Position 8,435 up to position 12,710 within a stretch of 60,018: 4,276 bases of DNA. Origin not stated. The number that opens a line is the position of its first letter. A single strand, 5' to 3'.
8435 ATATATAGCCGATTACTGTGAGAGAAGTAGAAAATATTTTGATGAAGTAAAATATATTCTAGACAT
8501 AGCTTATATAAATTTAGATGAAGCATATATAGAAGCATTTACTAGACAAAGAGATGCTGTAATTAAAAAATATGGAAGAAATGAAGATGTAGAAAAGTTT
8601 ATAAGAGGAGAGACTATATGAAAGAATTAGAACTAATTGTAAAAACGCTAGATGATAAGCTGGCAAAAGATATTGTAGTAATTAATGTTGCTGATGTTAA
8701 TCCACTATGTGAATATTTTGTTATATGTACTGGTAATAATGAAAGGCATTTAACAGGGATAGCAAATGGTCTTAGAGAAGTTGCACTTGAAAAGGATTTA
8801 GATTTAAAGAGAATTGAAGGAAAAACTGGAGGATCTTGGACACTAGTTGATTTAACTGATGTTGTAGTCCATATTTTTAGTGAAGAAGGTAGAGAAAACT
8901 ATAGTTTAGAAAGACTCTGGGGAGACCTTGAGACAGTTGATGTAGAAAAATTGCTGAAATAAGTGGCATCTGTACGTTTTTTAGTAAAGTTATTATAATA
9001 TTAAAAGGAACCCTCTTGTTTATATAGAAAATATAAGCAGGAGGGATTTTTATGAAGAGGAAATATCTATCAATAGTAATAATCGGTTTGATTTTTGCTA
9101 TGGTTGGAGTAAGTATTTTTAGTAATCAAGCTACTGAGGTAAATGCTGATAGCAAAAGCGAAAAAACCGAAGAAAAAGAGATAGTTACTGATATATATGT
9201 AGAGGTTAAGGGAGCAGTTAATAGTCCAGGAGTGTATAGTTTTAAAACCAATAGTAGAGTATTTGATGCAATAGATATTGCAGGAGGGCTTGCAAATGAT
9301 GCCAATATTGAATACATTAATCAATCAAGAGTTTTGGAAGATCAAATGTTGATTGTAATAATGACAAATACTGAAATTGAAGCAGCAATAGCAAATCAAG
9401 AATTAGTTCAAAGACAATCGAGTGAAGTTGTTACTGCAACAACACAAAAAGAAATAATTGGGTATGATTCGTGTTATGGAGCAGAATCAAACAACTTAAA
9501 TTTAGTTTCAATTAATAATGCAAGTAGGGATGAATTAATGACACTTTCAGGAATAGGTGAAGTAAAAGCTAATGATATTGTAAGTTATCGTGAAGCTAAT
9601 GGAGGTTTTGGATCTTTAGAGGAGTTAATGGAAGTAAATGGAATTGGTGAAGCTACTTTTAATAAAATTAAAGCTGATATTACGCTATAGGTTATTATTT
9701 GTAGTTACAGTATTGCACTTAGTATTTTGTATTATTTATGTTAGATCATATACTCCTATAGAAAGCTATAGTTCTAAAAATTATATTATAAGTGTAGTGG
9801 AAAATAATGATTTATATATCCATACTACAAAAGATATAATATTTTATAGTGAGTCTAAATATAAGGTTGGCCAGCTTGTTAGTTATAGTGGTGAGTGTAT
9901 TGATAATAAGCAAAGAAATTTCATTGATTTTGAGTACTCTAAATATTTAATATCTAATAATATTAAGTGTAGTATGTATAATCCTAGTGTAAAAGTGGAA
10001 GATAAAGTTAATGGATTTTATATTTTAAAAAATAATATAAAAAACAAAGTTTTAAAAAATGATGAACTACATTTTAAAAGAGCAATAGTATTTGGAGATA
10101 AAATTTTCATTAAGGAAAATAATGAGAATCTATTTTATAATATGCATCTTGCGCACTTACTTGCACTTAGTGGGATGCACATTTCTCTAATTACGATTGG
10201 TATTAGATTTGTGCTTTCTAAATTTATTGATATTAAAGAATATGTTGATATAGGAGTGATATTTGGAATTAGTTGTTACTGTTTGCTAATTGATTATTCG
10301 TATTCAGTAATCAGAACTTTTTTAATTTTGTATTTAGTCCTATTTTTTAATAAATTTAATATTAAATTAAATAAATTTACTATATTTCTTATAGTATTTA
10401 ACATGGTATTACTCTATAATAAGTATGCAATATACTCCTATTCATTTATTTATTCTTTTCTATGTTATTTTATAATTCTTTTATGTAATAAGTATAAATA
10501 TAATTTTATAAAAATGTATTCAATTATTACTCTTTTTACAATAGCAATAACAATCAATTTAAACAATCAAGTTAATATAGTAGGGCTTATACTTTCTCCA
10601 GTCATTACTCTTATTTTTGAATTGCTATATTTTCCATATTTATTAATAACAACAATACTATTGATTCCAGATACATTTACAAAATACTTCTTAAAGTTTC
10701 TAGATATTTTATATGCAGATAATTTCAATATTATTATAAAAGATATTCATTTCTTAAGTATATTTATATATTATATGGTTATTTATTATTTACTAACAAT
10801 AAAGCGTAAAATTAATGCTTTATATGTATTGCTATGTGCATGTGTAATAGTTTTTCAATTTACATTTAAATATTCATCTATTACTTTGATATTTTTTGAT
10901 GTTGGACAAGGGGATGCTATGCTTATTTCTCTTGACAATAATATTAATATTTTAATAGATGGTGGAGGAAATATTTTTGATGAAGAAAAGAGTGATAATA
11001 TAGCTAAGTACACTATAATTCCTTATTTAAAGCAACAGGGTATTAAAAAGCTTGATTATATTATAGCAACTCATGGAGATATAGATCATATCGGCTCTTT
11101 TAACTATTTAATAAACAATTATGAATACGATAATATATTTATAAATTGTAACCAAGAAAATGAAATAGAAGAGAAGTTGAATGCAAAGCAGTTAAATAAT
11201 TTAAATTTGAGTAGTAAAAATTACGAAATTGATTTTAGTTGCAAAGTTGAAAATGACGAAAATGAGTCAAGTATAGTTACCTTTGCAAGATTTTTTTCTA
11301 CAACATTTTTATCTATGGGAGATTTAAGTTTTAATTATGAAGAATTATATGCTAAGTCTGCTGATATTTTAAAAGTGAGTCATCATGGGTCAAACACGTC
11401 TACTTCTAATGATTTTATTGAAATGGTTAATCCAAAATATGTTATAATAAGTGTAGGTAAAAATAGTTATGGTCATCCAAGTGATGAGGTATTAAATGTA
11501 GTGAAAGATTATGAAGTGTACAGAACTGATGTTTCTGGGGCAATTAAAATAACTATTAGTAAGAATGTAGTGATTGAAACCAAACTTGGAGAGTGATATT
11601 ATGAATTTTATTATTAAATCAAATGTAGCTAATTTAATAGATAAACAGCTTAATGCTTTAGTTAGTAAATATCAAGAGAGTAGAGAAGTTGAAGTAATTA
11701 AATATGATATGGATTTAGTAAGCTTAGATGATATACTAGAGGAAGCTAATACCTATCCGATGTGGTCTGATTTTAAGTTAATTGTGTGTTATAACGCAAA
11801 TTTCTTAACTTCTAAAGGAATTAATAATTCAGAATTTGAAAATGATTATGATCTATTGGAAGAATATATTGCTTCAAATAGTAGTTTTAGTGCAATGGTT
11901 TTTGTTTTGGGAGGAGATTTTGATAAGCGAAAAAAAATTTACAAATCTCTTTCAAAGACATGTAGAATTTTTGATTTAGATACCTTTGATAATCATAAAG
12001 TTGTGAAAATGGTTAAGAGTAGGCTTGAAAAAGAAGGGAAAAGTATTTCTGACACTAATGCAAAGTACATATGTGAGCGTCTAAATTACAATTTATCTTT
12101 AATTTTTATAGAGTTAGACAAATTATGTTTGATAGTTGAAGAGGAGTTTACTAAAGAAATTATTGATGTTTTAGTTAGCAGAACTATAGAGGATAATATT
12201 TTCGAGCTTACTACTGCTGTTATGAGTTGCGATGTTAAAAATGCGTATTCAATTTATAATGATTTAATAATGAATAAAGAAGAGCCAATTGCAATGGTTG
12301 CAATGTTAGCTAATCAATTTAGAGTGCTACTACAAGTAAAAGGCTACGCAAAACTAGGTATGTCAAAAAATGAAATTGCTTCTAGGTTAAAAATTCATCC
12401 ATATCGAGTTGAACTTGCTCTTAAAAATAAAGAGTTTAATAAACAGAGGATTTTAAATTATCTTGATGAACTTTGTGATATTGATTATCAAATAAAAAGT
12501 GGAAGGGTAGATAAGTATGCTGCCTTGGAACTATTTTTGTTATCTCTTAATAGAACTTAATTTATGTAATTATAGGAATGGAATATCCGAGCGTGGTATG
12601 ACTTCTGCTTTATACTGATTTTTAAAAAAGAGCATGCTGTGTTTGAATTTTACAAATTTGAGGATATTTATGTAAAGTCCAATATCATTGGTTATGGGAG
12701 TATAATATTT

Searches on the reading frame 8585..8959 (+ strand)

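Call 68: search_protein_families(library=pfam, proteins=[window:8585-8959:+], max_evalue=0.001)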
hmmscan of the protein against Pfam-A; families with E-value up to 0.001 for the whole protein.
window:8585-8959:+ (125 aa): 1 family
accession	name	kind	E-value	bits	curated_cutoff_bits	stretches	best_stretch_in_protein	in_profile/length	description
PF02410.21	RsfS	-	4.5e-31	107.4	21.6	1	17-112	2-98/98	Ribosomal silencing factor during starvation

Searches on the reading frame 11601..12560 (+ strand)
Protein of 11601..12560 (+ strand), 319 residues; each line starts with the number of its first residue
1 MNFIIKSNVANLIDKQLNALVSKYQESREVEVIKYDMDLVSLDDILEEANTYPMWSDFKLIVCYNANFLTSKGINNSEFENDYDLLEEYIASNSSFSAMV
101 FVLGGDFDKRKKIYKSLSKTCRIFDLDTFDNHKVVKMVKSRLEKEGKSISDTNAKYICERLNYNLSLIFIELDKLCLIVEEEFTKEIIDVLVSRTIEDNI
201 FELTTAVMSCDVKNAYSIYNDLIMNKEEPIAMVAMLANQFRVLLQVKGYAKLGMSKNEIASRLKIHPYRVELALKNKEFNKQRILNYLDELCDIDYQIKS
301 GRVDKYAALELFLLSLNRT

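Call 38: find_encoding_contigs(protein=window:11601-12560:+, flank=10000, max_places=10)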
Protein window:11601-12560:+ (319 aa): 1 contig read that carries it; 1 place shown.
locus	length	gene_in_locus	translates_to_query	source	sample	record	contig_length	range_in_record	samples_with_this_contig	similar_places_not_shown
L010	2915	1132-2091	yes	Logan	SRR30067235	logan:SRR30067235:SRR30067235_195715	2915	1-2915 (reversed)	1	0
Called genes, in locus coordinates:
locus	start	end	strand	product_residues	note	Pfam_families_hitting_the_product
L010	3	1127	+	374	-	?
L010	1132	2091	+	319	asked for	PF06144:DNA_pol3_delta, PF21694:DNA_pol3_delta_C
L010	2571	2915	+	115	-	?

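Call 57: find_related_loci(query=window:11601-12557:+, collection=genome_contigs, flank=10000)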
Query window:11601-12557:+ (319 aa) in genome_contigs; peptide patterns used: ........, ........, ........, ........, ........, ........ (x = any residue, [..] = any of these).
77 stretches matched a pattern, but none encodes a relative of the query by tblastn (E <= 1e-3).

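Call 92: search_protein_families(library=pfam, proteins=[L014:12167-20104:+, L014:11665-12162:+], max_evalue=0.001)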
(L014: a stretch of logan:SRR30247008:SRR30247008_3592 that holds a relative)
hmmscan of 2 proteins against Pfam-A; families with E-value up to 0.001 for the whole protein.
L014:12167-20104:+ (2646 aa): 2 families
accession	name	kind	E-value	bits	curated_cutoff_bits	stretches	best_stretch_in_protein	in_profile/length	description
PF05593.20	RHS_repeat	-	9.8e-144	466.1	22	11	1294-1329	1-36/38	RHS Repeat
PF20148.4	DUF6531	-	1.2e-12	48.4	24.1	1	776-846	2-70/74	Domain of unknown function (DUF6531)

L014:11665-12162:+ (166 aa): 0 families
